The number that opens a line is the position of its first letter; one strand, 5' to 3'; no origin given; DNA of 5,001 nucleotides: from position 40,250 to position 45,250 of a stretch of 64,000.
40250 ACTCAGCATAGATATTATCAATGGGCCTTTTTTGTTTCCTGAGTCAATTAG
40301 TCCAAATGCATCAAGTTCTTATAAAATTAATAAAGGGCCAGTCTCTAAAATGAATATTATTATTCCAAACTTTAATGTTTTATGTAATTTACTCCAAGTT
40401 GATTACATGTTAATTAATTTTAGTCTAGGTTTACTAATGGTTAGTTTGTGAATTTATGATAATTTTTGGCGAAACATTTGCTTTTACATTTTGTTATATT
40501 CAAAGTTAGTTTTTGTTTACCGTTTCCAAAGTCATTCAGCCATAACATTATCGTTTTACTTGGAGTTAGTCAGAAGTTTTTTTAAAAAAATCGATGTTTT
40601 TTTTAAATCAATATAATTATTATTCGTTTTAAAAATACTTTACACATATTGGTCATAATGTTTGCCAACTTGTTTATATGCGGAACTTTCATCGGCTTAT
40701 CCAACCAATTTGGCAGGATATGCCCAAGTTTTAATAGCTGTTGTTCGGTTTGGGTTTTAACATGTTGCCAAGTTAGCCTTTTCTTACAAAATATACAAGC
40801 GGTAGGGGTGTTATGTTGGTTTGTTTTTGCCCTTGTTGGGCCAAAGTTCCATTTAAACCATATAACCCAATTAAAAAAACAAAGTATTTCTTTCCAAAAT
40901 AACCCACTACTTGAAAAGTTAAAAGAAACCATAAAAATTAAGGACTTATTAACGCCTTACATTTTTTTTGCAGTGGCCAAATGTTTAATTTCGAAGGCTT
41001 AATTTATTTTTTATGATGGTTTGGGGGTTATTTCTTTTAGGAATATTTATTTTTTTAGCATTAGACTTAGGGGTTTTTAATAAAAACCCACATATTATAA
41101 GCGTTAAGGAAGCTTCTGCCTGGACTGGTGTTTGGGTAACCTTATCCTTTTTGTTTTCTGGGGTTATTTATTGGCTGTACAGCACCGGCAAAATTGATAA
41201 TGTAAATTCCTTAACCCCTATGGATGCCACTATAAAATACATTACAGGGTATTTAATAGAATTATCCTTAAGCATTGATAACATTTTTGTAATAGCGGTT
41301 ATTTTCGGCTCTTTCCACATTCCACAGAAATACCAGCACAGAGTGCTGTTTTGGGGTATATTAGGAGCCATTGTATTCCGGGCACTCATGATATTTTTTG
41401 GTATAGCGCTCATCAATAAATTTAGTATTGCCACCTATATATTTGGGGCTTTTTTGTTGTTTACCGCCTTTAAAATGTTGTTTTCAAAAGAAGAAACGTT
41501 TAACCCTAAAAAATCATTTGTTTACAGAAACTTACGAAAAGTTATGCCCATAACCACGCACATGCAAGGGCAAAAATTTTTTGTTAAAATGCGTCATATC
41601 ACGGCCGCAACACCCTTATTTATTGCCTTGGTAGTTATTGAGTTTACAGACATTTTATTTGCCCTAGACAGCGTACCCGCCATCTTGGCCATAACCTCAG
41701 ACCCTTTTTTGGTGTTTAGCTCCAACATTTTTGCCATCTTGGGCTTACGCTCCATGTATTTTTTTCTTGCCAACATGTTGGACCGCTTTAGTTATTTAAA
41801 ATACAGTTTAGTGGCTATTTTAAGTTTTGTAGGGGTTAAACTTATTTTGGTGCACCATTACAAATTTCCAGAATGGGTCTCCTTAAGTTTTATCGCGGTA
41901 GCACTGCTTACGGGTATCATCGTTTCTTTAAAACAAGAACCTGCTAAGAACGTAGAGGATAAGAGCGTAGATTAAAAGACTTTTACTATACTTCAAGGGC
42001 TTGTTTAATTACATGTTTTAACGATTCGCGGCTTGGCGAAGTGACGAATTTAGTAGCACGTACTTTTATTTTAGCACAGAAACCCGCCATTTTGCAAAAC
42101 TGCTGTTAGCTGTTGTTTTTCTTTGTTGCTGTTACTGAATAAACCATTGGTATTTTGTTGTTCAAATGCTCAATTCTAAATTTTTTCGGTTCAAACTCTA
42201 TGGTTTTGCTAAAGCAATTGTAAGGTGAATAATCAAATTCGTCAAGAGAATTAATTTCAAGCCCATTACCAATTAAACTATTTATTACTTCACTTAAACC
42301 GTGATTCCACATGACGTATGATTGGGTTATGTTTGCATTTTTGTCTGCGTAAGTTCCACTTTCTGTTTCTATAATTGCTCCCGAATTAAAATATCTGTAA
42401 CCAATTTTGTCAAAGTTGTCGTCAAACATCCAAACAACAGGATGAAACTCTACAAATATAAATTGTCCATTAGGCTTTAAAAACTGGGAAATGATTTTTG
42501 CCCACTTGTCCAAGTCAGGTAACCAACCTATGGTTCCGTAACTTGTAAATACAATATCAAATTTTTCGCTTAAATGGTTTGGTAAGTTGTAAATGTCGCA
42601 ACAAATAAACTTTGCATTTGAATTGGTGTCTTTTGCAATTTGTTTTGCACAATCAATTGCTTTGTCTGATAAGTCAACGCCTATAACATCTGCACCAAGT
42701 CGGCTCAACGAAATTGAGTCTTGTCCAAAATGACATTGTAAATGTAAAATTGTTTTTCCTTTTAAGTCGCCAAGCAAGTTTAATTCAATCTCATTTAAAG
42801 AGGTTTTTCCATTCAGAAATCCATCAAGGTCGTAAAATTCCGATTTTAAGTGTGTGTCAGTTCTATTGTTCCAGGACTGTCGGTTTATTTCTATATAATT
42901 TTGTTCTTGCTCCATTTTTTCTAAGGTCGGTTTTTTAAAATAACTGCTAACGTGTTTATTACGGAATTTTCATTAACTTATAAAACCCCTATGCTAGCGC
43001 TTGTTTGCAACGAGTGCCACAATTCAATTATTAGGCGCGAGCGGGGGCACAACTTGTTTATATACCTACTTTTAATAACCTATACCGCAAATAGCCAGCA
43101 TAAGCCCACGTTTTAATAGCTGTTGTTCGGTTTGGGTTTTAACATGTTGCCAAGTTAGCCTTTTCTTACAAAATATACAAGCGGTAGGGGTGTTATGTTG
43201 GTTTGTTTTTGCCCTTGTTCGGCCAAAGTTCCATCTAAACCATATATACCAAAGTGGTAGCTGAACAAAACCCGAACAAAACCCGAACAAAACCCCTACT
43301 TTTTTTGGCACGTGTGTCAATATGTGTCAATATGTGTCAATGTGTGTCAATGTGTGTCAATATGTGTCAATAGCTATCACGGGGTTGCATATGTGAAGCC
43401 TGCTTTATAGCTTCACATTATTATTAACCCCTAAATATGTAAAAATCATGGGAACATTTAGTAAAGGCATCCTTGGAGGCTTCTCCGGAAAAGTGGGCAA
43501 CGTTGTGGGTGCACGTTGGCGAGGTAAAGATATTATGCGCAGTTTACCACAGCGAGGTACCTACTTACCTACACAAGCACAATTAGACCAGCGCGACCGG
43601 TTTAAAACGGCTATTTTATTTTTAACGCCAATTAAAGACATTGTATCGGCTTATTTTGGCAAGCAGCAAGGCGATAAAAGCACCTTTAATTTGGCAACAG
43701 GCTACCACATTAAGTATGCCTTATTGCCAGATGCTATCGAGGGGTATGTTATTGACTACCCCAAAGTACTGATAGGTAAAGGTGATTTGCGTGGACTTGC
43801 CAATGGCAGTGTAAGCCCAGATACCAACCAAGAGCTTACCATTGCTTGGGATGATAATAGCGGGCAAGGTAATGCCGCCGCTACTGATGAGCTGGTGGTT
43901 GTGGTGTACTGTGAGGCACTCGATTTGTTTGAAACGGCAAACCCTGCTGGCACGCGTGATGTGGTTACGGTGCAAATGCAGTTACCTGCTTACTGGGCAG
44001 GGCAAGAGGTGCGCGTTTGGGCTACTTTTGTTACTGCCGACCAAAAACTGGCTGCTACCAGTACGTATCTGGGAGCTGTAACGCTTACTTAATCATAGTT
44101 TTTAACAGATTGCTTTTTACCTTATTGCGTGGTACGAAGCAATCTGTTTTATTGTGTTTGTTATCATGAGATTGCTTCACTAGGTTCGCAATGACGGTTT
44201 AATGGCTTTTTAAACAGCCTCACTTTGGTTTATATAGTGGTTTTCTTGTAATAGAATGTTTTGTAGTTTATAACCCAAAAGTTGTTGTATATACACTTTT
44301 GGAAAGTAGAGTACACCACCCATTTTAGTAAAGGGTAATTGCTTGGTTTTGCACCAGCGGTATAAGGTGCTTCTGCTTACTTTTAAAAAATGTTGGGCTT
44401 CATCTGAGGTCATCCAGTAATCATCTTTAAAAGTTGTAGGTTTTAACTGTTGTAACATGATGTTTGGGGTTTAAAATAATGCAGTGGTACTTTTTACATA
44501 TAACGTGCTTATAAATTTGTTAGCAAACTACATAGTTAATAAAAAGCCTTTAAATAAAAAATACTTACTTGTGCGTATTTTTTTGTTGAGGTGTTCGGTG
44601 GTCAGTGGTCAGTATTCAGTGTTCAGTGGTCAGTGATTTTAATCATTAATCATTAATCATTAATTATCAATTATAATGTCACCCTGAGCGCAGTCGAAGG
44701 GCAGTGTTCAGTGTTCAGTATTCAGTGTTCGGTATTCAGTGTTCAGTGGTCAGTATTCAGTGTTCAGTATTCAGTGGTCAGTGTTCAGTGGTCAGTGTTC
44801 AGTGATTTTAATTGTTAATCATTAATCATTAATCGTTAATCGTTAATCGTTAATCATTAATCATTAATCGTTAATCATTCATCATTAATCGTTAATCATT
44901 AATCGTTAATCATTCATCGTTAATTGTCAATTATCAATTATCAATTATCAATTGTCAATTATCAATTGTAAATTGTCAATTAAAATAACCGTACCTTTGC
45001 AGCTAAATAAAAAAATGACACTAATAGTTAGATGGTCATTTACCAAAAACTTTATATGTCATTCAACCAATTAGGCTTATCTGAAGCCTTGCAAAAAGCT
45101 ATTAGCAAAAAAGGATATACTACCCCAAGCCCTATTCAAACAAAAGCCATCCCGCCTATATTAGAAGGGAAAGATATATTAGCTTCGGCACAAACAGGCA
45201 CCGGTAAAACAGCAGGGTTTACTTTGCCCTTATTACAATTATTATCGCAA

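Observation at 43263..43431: Iteron-like 11-mer and 10-mer arrays plus a 50-nt inverted repeat immediately upstream of a GC-rich orphan ORF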

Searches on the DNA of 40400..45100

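Call 16: search_rna_families(source=window, start=40400, end=45100, threshold=evalue, max_evalue=5)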
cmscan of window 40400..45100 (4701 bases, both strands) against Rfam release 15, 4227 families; matches with E-value up to 5: 4.
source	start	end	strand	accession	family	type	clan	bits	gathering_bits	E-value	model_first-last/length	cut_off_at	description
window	44260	44317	+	RF01363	CRISPR-DR50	Gene; CRISPR;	-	24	47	2.3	1-46/46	no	CRISPR RNA direct repeat element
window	44615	44678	-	RF02297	TtnuCD21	Gene; snRNA; snoRNA; CD-box;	-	23.6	70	4.5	1-65/65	no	Tetrahymena snoRNA TtnuCD21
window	44832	44888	-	RF01304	sR5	Gene; snRNA; snoRNA; CD-box;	-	16.1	40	2.4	1-53/53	no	Small nucleolar RNA sR5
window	40579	40612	-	RF02350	psRNA6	Gene; sRNA;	-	14.6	60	0.7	1-333/333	no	Nitrosomonas sRNA psRNA6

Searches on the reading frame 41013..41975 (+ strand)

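Call 10: search_protein_families(library=pfam, proteins=[window:41013-41975:+], max_evalue=0.01)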
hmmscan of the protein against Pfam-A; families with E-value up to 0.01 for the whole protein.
window:41013-41975:+ (320 aa): 1 family
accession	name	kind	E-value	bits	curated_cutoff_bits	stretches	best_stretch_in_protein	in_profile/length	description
PF03741.22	TerC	-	4.1e-55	186.7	27.8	1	77-279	1-176/178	Integral membrane protein TerC family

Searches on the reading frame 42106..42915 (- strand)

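Call 10: search_protein_families(library=pfam, proteins=[window:42106-42915:-], max_evalue=0.01)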
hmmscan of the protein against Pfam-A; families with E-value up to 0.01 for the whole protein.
window:42106-42915:- (269 aa): 10 families
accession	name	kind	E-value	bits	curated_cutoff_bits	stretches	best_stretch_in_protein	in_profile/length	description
PF13649.12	Methyltransf_25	-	2.4e-14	54.2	27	1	56-150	1-97/97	Methyltransferase domain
PF13847.12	Methyltransf_31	-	7.8e-14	52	27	1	52-158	3-113/145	Methyltransferase domain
PF08241.18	Methyltransf_11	-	1.9e-13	51.3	21.2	1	58-154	2-95/95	Methyltransferase domain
PF08242.18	Methyltransf_12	-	4.9e-11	43.7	30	1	57-152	1-98/98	Methyltransferase domain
PF01209.24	Ubie_methyltran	-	4.5e-08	33.2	20.1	1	47-170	42-168/233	ubiE/COQ5 methyltransferase family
PF13489.12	Methyltransf_23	-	1.2e-06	28.8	27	1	50-157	20-119/164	Methyltransferase domain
PF01861.22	BpsA_C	-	2e-06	27.7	27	1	31-124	22-118/243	Branched-chain polyamine synthase A C-terminal domain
PF05724.17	TPMT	-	8.2e-06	26.1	26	1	60-155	45-154/218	Thiopurine S-methyltransferase (TPMT)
PF03848.20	TehB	-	0.0006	19.7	20.4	1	53-124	31-101/193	Tellurite resistance protein TehB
PF09445.16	Methyltransf_15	-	0.0023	18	22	1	55-125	3-78/165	RNA cap guanine-N2 methyltransferase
